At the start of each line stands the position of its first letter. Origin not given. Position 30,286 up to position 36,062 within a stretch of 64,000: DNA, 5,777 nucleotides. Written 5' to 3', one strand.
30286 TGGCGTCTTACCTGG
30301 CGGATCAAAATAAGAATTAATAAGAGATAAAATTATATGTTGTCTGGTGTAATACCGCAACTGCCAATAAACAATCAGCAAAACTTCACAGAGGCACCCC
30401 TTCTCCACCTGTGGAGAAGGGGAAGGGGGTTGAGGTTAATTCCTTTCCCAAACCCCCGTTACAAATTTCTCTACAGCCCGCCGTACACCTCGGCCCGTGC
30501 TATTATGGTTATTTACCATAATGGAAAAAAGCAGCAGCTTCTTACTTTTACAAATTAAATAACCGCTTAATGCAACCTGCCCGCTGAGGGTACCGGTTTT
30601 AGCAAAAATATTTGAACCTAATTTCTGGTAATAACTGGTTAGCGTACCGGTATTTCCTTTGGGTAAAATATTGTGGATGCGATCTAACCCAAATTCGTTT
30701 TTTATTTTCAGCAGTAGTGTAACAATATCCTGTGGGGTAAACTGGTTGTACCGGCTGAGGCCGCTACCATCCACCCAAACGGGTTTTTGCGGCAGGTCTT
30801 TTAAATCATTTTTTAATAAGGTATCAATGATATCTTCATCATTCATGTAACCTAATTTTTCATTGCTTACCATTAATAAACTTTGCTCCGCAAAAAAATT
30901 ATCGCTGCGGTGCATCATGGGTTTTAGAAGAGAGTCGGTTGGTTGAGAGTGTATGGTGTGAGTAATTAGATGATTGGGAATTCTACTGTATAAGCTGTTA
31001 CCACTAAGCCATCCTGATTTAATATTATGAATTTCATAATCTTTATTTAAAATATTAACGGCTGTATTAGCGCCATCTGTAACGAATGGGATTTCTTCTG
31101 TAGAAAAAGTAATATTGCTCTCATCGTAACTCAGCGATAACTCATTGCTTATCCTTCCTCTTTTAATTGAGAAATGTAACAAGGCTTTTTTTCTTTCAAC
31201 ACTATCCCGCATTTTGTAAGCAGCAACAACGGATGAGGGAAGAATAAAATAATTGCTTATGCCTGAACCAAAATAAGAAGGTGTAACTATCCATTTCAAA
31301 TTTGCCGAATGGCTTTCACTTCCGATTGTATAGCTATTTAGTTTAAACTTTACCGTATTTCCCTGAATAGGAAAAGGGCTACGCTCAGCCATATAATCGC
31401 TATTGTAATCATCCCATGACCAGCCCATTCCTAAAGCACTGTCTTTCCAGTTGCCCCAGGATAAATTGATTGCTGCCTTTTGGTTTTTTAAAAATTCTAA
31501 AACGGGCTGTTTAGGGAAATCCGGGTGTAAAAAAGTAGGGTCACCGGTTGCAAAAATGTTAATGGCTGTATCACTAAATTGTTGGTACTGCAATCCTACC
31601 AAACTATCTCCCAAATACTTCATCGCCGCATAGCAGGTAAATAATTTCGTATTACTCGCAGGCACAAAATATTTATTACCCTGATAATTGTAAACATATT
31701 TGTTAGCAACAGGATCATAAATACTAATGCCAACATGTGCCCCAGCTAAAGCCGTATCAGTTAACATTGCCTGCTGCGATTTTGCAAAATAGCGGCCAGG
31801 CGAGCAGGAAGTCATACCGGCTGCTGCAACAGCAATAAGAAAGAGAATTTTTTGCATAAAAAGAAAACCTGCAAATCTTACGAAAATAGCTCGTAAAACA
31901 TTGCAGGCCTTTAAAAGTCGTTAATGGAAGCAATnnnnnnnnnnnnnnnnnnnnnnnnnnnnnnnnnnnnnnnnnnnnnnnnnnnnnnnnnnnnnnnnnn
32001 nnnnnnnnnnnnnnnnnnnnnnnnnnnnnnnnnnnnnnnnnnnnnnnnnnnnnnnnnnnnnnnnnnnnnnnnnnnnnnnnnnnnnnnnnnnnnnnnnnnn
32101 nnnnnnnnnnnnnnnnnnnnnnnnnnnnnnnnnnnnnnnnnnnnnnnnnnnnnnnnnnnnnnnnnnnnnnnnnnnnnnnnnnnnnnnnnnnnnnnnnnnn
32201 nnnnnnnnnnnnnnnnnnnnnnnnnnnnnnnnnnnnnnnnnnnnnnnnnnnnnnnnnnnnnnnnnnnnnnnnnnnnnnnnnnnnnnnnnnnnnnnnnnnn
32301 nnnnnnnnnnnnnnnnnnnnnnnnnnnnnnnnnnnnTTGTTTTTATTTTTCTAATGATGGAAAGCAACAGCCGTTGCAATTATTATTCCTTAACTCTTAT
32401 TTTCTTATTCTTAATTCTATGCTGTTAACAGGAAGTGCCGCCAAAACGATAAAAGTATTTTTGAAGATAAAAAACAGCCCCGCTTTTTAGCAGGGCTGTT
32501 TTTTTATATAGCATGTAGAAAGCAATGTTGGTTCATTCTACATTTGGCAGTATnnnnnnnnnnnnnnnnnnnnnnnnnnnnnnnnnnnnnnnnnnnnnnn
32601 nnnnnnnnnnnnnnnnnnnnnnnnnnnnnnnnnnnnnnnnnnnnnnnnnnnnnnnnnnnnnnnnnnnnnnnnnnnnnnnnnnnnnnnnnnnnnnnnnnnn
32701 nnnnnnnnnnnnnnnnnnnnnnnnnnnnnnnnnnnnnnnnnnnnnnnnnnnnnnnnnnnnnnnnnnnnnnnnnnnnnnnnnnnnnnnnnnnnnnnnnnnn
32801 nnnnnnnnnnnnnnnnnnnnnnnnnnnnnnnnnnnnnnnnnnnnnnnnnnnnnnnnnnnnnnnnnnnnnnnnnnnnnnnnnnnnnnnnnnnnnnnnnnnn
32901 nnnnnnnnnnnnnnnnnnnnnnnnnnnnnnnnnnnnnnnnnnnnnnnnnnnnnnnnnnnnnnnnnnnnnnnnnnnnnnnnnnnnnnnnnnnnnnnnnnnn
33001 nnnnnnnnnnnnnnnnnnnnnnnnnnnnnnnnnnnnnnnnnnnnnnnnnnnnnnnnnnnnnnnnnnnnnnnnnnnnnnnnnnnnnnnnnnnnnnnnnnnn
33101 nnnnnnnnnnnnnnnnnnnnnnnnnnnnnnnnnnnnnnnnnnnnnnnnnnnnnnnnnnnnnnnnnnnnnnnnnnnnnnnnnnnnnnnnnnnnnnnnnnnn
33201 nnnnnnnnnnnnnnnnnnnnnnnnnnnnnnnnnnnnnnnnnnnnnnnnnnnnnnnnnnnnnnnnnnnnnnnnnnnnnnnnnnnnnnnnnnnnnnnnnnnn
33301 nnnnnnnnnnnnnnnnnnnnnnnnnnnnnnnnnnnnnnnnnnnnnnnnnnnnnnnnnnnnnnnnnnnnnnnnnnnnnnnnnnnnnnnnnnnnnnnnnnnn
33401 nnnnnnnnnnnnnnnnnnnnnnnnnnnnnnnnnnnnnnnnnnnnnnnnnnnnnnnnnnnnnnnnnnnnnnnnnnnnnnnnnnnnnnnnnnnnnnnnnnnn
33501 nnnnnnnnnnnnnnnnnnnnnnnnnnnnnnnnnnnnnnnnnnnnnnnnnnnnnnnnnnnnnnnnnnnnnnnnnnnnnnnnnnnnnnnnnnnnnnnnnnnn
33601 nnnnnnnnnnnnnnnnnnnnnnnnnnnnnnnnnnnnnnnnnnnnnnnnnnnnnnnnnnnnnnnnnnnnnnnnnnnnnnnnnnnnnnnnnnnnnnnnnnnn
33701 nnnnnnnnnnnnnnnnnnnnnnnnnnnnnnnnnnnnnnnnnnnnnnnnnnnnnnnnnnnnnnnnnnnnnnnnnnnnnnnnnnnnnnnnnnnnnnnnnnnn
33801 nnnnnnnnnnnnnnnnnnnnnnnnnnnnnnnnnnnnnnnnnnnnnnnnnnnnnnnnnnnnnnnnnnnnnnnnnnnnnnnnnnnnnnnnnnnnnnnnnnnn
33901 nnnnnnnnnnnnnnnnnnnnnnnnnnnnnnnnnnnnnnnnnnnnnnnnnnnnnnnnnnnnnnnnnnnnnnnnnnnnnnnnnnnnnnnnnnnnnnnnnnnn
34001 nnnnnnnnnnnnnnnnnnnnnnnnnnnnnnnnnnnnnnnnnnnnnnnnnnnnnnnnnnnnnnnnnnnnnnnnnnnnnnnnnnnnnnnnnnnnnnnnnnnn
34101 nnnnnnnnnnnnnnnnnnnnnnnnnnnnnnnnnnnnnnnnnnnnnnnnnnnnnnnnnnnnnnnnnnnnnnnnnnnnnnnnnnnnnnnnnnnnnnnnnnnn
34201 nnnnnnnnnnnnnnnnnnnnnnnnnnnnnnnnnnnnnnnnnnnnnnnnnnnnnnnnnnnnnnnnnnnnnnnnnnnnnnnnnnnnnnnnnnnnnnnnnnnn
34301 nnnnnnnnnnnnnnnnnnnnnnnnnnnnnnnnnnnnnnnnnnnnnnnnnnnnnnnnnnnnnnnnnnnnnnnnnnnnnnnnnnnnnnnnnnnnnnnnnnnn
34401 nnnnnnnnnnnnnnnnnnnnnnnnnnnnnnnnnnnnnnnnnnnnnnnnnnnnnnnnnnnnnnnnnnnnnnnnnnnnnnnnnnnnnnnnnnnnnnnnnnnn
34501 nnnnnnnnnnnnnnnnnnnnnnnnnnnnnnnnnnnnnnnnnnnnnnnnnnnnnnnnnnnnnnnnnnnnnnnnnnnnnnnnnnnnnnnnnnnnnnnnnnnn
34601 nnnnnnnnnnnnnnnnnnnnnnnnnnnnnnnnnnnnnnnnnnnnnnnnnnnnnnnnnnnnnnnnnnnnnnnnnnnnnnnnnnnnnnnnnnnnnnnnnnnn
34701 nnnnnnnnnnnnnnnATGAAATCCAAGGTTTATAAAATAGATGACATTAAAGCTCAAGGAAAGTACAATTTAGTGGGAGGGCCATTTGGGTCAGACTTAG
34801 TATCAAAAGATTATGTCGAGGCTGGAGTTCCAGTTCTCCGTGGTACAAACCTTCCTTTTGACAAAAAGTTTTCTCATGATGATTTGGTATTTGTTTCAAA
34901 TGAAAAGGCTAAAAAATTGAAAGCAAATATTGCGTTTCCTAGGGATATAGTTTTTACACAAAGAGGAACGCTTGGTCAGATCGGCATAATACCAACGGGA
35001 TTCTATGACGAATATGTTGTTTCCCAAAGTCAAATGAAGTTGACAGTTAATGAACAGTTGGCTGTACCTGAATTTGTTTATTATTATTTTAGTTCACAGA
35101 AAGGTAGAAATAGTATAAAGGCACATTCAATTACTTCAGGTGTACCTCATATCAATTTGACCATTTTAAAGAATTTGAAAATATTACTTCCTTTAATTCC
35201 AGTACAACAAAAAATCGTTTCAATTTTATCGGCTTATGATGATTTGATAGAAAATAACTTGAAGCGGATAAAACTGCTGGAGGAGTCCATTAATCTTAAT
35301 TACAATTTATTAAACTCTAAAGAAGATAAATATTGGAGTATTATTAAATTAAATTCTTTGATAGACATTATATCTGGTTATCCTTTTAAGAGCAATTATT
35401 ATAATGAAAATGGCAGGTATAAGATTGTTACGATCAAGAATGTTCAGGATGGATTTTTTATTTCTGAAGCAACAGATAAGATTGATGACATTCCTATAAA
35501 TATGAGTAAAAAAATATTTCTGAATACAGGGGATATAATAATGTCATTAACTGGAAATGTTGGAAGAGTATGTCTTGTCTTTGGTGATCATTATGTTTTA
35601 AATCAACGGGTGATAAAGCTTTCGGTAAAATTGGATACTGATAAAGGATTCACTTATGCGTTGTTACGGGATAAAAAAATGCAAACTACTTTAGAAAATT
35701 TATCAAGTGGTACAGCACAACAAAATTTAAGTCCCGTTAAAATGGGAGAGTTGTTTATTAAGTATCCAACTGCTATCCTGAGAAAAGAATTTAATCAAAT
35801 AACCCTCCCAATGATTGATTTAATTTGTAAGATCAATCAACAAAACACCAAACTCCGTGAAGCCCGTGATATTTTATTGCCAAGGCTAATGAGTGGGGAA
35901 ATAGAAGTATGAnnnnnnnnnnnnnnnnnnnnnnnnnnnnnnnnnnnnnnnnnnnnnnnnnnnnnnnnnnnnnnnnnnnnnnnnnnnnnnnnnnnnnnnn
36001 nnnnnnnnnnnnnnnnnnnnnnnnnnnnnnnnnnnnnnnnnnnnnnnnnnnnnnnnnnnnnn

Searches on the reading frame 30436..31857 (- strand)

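Call 75: search_protein_families(library=pfam, proteins=[window:30436-31857:-], max_evalue=0.00001)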
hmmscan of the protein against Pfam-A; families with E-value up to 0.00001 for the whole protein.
window:30436-31857:- (473 aa): 1 family
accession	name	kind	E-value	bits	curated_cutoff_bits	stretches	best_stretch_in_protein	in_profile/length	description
PF02113.21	Peptidase_S13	-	1.5e-40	139.7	22.8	1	29-465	6-440/444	D-Ala-D-Ala carboxypeptidase 3 (S13) family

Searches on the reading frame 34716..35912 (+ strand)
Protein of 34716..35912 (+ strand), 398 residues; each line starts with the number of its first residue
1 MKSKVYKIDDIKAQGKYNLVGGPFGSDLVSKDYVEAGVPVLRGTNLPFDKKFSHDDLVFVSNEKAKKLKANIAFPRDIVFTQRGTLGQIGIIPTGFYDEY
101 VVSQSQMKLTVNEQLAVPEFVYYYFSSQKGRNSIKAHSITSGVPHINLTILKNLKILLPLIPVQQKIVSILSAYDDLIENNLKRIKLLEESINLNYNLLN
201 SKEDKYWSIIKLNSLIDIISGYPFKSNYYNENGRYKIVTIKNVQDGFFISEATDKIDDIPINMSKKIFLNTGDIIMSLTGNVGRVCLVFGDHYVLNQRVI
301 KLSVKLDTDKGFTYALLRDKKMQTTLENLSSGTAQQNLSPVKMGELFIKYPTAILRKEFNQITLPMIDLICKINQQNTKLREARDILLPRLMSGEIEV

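Call 75: search_protein_families(library=pfam, proteins=[window:34716-35912:+], max_evalue=0.00001)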
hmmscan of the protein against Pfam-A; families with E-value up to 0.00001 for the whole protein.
window:34716-35912:+ (398 aa): 1 family
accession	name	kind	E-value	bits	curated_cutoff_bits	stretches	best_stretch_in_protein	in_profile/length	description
PF01420.25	Methylase_S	-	9.7e-29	101.2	22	2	60-189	44-167/168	Type I restriction modification DNA specificity domain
